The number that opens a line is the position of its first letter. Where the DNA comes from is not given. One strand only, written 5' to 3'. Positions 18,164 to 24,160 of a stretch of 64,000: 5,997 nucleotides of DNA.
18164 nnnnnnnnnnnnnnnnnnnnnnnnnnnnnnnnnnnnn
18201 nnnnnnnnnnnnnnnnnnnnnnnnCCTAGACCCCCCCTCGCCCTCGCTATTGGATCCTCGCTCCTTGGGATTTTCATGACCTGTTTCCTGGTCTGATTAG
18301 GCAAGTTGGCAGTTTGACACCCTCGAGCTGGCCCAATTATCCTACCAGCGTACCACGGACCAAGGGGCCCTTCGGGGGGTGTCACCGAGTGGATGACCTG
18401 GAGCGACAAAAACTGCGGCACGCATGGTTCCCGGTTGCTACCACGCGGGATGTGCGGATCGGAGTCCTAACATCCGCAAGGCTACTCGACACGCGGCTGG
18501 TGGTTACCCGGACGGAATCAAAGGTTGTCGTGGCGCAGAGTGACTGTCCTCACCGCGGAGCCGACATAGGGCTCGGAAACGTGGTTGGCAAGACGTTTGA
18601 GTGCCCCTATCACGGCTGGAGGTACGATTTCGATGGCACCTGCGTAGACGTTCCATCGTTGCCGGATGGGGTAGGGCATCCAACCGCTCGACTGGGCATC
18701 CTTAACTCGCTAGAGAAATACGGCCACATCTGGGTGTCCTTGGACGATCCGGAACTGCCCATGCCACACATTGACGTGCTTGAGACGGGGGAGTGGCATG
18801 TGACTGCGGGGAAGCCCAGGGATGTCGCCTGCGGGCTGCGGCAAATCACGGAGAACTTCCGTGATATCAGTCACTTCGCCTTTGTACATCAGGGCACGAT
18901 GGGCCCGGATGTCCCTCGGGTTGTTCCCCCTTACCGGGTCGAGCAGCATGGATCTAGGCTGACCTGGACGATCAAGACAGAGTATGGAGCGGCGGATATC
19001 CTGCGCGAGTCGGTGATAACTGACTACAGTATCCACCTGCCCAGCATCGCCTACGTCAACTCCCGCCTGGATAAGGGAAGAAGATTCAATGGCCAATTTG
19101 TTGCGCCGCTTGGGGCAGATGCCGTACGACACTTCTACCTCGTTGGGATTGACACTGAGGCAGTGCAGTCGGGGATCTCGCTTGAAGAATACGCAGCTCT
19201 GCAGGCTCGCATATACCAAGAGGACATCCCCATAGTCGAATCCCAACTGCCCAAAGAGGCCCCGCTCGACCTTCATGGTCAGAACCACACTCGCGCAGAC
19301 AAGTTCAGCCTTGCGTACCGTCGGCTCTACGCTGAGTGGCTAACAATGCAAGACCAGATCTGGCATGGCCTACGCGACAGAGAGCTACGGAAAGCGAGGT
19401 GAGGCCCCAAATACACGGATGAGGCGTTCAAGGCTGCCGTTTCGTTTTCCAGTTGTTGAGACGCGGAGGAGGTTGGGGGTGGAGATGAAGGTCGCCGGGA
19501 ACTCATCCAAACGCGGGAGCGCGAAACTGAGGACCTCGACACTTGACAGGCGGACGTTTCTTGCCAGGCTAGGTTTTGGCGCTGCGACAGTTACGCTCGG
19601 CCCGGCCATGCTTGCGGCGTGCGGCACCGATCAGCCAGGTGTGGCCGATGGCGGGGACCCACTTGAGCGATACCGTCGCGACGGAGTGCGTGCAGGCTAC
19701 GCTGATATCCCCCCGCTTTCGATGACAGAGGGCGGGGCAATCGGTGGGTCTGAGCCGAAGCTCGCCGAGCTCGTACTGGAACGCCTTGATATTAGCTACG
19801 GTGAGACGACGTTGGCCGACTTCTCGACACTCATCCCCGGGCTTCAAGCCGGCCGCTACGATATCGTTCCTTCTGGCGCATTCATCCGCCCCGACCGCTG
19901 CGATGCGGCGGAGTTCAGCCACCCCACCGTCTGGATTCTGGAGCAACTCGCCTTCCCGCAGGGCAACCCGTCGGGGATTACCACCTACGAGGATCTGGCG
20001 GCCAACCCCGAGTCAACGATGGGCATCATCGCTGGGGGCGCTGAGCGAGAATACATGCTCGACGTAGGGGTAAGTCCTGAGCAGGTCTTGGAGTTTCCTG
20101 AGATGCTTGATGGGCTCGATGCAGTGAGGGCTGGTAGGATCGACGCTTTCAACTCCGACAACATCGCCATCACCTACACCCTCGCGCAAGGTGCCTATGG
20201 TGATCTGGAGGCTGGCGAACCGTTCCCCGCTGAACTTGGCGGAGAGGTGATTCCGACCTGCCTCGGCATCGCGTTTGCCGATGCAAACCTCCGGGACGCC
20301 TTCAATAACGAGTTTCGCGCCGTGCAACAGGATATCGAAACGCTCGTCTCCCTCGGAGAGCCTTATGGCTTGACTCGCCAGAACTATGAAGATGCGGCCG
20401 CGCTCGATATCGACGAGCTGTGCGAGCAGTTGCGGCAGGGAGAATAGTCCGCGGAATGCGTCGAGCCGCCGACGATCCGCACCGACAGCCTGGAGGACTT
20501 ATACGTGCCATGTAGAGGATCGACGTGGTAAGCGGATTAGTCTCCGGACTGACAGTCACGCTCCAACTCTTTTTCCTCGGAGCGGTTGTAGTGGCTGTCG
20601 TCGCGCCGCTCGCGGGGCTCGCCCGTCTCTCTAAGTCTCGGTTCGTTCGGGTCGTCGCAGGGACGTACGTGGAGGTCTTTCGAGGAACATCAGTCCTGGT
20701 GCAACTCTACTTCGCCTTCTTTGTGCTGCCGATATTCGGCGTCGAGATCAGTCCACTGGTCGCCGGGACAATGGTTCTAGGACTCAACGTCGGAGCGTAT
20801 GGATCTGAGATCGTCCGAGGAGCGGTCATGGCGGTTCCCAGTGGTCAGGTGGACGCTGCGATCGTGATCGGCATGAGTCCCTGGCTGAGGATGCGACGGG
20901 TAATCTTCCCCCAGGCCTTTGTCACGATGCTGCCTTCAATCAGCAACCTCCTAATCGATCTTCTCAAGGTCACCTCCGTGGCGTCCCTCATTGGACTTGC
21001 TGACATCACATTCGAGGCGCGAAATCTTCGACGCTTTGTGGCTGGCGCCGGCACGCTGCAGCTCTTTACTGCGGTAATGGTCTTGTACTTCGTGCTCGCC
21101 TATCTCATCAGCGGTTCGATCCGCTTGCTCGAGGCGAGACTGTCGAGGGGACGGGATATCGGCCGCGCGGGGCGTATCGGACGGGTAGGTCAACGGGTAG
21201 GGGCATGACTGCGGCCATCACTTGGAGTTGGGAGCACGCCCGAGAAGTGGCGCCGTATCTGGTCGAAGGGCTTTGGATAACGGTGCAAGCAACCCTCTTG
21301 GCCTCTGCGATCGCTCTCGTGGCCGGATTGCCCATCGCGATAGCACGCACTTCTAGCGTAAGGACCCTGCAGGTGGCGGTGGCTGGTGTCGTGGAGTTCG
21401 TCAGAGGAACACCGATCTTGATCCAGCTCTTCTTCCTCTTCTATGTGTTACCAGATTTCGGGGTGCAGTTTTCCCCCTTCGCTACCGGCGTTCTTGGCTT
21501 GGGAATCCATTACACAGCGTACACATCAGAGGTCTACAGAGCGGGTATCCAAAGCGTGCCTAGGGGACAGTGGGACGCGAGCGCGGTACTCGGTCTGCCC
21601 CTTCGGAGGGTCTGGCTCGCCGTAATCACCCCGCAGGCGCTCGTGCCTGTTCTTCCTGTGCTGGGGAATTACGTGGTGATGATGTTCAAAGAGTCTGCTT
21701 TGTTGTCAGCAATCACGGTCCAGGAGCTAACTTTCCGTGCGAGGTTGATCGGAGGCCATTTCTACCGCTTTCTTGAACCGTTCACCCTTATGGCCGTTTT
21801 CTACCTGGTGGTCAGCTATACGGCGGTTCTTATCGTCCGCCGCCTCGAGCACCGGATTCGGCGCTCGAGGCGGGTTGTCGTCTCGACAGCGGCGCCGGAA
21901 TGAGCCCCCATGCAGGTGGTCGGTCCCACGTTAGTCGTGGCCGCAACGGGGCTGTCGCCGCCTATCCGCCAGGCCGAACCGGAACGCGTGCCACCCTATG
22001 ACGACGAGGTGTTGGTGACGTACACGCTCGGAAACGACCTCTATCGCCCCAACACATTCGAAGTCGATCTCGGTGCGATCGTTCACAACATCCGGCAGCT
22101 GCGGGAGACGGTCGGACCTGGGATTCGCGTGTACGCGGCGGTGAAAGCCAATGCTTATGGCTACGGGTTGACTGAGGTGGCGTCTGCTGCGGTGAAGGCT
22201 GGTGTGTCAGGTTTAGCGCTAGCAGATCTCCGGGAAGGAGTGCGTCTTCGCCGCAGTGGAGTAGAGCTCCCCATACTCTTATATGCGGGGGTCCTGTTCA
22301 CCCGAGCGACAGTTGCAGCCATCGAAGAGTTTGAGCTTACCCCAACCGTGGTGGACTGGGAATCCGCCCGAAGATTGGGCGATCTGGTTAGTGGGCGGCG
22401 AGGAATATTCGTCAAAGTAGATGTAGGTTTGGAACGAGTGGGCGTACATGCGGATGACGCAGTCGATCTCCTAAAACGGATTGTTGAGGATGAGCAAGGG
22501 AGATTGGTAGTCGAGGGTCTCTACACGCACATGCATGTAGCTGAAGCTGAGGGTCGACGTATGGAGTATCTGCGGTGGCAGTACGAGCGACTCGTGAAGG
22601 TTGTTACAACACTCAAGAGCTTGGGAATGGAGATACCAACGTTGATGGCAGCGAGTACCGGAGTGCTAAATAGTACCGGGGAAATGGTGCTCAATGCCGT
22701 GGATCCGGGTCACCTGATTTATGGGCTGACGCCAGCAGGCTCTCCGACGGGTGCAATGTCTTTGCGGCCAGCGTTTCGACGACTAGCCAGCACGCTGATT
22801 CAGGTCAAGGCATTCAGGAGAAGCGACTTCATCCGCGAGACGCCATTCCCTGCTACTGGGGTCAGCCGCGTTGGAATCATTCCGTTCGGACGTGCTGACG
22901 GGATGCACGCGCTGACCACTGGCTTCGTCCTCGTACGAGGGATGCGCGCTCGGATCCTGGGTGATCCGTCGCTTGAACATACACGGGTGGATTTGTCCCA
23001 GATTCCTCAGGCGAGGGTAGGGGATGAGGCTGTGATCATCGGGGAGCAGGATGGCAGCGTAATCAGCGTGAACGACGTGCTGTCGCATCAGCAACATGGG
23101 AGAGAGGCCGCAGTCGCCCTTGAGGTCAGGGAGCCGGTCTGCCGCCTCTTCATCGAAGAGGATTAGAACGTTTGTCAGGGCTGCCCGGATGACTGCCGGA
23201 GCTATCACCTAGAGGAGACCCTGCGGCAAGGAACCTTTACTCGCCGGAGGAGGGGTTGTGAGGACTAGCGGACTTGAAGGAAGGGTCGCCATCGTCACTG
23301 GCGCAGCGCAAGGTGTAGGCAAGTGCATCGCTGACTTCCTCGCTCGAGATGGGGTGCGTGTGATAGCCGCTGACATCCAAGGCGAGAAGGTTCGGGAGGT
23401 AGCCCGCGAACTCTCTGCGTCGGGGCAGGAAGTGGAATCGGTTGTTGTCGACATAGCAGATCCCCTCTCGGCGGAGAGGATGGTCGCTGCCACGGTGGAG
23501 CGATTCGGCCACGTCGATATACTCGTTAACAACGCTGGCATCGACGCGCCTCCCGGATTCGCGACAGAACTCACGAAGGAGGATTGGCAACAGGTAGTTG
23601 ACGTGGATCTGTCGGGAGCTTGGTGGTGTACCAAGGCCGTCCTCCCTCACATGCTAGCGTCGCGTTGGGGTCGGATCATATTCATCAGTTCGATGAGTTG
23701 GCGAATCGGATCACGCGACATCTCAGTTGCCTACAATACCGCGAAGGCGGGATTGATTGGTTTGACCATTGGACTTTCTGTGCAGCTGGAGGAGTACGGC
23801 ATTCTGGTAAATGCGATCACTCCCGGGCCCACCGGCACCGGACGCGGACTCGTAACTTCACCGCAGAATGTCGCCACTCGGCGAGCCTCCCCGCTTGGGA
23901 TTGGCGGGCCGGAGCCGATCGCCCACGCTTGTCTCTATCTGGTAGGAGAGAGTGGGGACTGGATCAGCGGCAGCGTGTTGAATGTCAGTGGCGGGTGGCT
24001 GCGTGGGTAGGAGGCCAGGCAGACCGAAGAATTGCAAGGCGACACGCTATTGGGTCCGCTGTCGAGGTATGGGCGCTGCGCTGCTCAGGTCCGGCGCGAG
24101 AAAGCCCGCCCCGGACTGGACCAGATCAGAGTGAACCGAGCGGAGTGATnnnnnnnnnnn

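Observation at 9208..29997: tRNA-Arg(TCT)-targeted ~20.7-kb island with perfect 46-bp att repeats but no recombinase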

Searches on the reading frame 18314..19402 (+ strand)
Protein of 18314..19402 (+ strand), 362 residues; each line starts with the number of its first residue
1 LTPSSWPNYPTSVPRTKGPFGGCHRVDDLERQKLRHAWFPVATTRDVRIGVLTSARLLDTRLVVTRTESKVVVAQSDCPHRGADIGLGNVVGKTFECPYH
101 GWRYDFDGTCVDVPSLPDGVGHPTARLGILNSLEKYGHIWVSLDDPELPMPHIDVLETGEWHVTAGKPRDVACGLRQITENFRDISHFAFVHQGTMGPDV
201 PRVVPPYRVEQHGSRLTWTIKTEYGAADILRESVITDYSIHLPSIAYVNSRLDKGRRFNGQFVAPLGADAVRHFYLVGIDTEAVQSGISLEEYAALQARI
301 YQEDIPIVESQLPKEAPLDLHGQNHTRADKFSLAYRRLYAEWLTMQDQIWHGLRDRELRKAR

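Call 7: search_protein_families(library=pfam, proteins=[window:18314-19402:+], max_evalue=0.01)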
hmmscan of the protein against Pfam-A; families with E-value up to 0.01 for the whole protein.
window:18314-19402:+ (362 aa): 3 families
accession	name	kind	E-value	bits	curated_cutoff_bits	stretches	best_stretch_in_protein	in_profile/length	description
PF00355.32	Rieske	-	1.4e-18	67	20.3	1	38-117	2-82/88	Rieske [2Fe-2S] domain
PF19112.6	VanA_C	-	1.2e-13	52.1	23.5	1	171-343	1-191/193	Vanillate O-demethylase oxygenase C-terminal domain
PF19298.5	KshA_C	-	0.00058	20.4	23.3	1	146-194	10-60/207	3-Ketosteroid 9alpha-hydroxylase C-terminal domain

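Call 60: search_protein_families(library=ncbifam, proteins=[window:18314-19402:+], max_evalue=1e-10)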
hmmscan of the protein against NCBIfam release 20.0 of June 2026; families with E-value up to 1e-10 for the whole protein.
window:18314-19402:+ (362 aa): 1 family
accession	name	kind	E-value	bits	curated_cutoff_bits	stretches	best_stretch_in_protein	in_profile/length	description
NF052579.1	BetMthstMoxSdmAMthl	equivalog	1.4e-12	47.2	600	1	38-194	18-180/351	4beta-methylsterol monooxygenase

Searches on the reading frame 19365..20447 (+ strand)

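Call 8: search_protein_families(library=pfam, proteins=[window:19365-20447:+], max_evalue=0.01)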
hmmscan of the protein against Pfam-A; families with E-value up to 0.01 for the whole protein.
window:19365-20447:+ (360 aa): 1 family
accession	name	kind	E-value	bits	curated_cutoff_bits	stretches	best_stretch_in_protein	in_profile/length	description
PF00497.25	SBP_bac_3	-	7.7e-13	48.8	26.4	1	113-323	7-119/132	Bacterial extracellular solute-binding proteins, family 3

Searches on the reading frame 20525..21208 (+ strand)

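Call 8: search_protein_families(library=pfam, proteins=[window:20525-21208:+], max_evalue=0.01)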
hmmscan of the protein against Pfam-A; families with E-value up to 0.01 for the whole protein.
window:20525-21208:+ (227 aa): 1 family
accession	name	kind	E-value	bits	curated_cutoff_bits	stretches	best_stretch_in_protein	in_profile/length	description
PF00528.27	BPD_transp_1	-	4.5e-17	62.8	26.4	1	29-207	4-183/184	Binding-protein-dependent transport system inner membrane component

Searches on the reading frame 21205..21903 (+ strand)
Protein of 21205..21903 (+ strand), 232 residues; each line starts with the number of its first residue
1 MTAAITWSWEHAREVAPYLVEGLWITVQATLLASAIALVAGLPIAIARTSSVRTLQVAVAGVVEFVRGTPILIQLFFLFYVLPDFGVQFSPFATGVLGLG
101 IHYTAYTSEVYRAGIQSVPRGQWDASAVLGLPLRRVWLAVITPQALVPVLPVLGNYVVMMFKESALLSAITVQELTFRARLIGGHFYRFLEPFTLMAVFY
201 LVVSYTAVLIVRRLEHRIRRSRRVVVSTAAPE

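Call 8: search_protein_families(library=pfam, proteins=[window:21205-21903:+], max_evalue=0.01)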
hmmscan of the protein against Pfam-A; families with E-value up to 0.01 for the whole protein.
window:21205-21903:+ (232 aa): 1 family
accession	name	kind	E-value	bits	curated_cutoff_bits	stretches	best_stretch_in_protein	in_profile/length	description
PF00528.27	BPD_transp_1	-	9e-19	68.3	26.4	1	39-220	3-184/184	Binding-protein-dependent transport system inner membrane component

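Call 95: list_cluster_members(proteins=[window:21205-21903:+, window:21910-23166:+, window:24150-25658:+, window:25627-26463:+, window:26561-27406:+, window:28105-28572:+, window:28585-29385:+, window:15999-16943:-, window:19365-20447:+, window:29200-29805:-])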
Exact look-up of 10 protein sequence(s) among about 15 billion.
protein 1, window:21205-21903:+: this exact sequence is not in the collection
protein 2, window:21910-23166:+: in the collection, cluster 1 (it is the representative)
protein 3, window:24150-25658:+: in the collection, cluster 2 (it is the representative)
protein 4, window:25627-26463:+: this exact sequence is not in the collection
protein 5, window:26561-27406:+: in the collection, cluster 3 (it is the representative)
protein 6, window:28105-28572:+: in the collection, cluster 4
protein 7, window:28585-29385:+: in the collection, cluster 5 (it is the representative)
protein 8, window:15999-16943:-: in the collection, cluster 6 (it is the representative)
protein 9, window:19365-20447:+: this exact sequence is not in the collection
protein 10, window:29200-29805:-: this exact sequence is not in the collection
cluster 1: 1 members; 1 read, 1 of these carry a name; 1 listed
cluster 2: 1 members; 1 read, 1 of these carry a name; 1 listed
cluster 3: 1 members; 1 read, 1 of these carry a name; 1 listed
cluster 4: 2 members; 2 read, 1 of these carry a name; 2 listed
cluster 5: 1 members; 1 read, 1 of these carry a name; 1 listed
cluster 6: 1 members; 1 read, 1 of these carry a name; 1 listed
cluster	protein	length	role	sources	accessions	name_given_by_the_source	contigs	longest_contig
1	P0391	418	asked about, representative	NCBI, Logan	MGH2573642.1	MAG: alanine racemase [Actinomycetota bacterium]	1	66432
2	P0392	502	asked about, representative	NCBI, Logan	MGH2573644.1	MAG: amidohydrolase family protein [Actinomycetota bacterium]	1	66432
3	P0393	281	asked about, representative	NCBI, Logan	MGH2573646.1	MAG: ectoine/hydroxyectoine ABC transporter ATP-binding protein EhuA [Actinomycetota ...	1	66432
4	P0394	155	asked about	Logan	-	-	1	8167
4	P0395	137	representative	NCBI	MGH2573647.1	MAG: GNAT family N-acetyltransferase [Actinomycetota bacterium]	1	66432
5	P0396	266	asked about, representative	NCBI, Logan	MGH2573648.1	MAG: hypothetical protein ACRDGU_09265 [Actinomycetota bacterium]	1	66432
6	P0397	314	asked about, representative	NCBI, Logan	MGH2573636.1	MAG: EamA family transporter [Actinomycetota bacterium]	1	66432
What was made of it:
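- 17457..27406 (.): Cargo part 2. SBP_bac_3 17457-18224(-); Rieske/VanA-type oxygenase 18314-19402; SBP_bac_3 19365-20447; two ABC permeases 20525-21903; alanine-racemase family 21910-23166; SDR 23258-24010; TRZ/ATZ-type amidohydrolase 24150-25658; SDR 25627-26463; ABC ATPase 26561-27406. PGAP names: alanine racemase, amidohydrolase, EhuA-type ATPase (call 95).
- All cargo proteins looked up are singletons at 90% identity among 15 billion proteins (call 95). No second sample contains the island (call 95). The 266-aa ORF is a singleton with no homologues at 90% (call 95).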

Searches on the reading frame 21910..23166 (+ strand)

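Call 8: search_protein_families(library=pfam, proteins=[window:21910-23166:+], max_evalue=0.01)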
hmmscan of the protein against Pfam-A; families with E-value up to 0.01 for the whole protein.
window:21910-23166:+ (418 aa): 2 families
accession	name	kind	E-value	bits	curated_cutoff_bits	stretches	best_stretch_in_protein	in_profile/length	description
PF01168.26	Ala_racemase_N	-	5.5e-45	154.2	24.1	1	52-275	1-220/220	Alanine racemase, N-terminal domain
PF00842.27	Ala_racemase_C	-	4.8e-13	49.2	25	1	292-393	4-107/127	Alanine racemase, C-terminal domain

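Call 60: search_protein_families(library=ncbifam, proteins=[window:21910-23166:+], max_evalue=1e-10)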
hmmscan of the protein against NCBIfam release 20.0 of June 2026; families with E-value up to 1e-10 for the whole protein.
window:21910-23166:+ (418 aa): 9 families
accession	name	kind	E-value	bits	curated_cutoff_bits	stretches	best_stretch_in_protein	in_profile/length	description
TIGR00492.1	alr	equivalog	5.7e-60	203.2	168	1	47-393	2-347/369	alanine racemase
NF033131.1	vanT-G-Cterm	exception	1.2e-54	185.6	460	1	50-393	5-348/368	serine racemase VanT catalytic subunit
NF008897.0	PRK11930.1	equivalog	3.3e-41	141.2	804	1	48-389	460-795/822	bifunctional UDP-N-acetylmuramoyl-tripeptide:D-alanyl-D-alanine ligase/alanine racemase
NF002970.2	PRK03646.1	exception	8.1e-36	123.8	600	1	46-392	3-334/356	catabolic alanine racemase DadX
NF033132.1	vanT-CELN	equivalog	2.8e-27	95.5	900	1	54-380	346-671/697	membrane-bound serine racemase VanT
NF009879.0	PRK13340.1-4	subfamily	4.9e-18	65.2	434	1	50-390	44-381/406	alanine racemase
NF033133.1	vanT-L-cat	exception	7.7e-17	61.5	750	1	54-333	14-289/366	serine racemase VanT-L catalytic subunit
NF000792.0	PRK00053.2-3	equivalog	2e-16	60.1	384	1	49-380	5-329/360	alanine racemase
NF000791.0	PRK00053.2-2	equivalog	2.8e-12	46.5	218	1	53-298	7-238/340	alanine racemase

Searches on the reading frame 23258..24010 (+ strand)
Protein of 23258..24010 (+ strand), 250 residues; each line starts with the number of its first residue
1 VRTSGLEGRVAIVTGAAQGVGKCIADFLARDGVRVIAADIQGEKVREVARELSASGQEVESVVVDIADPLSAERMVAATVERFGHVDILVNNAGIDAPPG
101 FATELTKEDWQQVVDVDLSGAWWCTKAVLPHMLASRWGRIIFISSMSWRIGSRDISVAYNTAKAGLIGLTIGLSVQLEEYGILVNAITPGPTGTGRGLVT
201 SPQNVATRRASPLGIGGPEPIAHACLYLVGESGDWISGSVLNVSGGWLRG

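Call 8: search_protein_families(library=pfam, proteins=[window:23258-24010:+], max_evalue=0.01)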
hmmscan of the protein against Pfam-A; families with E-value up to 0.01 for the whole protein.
window:23258-24010:+ (250 aa): 3 families
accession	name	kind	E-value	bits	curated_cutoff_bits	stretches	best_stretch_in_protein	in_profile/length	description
PF00106.31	adh_short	-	1.9e-52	178.1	26.6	1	9-195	1-185/195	short chain dehydrogenase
PF13561.12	adh_short_C2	-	1.8e-48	165.7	27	1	15-247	1-235/236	Enoyl-(Acyl carrier protein) reductase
PF08659.16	KR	-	7.4e-14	52.5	22.6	1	12-154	4-145/180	KR domain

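Call 60: search_protein_families(library=ncbifam, proteins=[window:23258-24010:+], max_evalue=1e-10)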
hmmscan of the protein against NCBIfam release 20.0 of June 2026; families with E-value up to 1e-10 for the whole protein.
window:23258-24010:+ (250 aa): 199 families (the best 25 are shown)
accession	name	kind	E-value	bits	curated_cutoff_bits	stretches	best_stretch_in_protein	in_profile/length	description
NF009466.0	PRK12826.1-2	subfamily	6e-61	206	222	1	8-246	3-243/248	3-oxoacyl-ACP reductase FabG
NF004198.0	PRK05653.1-3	equivalog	8.4e-59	199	296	1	5-246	4-245/248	3-oxoacyl-ACP reductase FabG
NF005853.0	PRK07774.1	equivalog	4.9e-57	193.2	303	1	6-248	4-247/250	SDR family oxidoreductase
NF005559.1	PRK07231.1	subfamily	7.8e-54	182.8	215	1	6-248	2-248/249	glucose 1-dehydrogenase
NF004197.0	PRK05653.1-1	equivalog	6e-50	170.2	332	1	5-247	4-246/249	3-oxoacyl-ACP reductase FabG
NF009093.0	PRK12429.1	subfamily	8.5e-50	169.4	258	1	6-191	3-186/259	3-hydroxybutyrate dehydrogenase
TIGR01830.1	3oxo_ACP_reduc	equivalog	1.3e-49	169.1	297.75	1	11-246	1-237/239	3-oxoacyl-[acyl-carrier-protein] reductase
NF047923.1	pyridox_DH_SDR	equivalog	2.9e-49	167.8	325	1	7-249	2-242/243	pyridoxal 4-dehydrogenase, SDR-type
NF052558.1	MBtsdlDhBudC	equivalog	1.1e-47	162.8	270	1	7-246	2-240/250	meso-2,3-butanediol dehydrogenase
NF004791.0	PRK06138.1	equivalog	5.6e-47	160.2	312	1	6-248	3-250/252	SDR family oxidoreductase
NF009468.0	PRK12826.1-4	equivalog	5.9e-47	160.5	318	1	5-247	4-247/256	SDR family oxidoreductase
TIGR03971.1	SDR_subfam_1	subfamily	1.4e-46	159.1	300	1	6-247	1-268/271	mycofactocin-coupled SDR family oxidoreductase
NF005469.0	PRK07063.1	equivalog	1.6e-46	159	306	1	5-246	4-253/260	SDR family oxidoreductase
TIGR01963.1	PHB_DH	subfamily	2.2e-46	158.2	307.05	1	9-190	2-181/255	3-hydroxybutyrate dehydrogenase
TIGR01829.1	AcAcCoA_reduct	subfamily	2.7e-46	158.2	302.1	1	9-246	1-239/242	acetoacetyl-CoA reductase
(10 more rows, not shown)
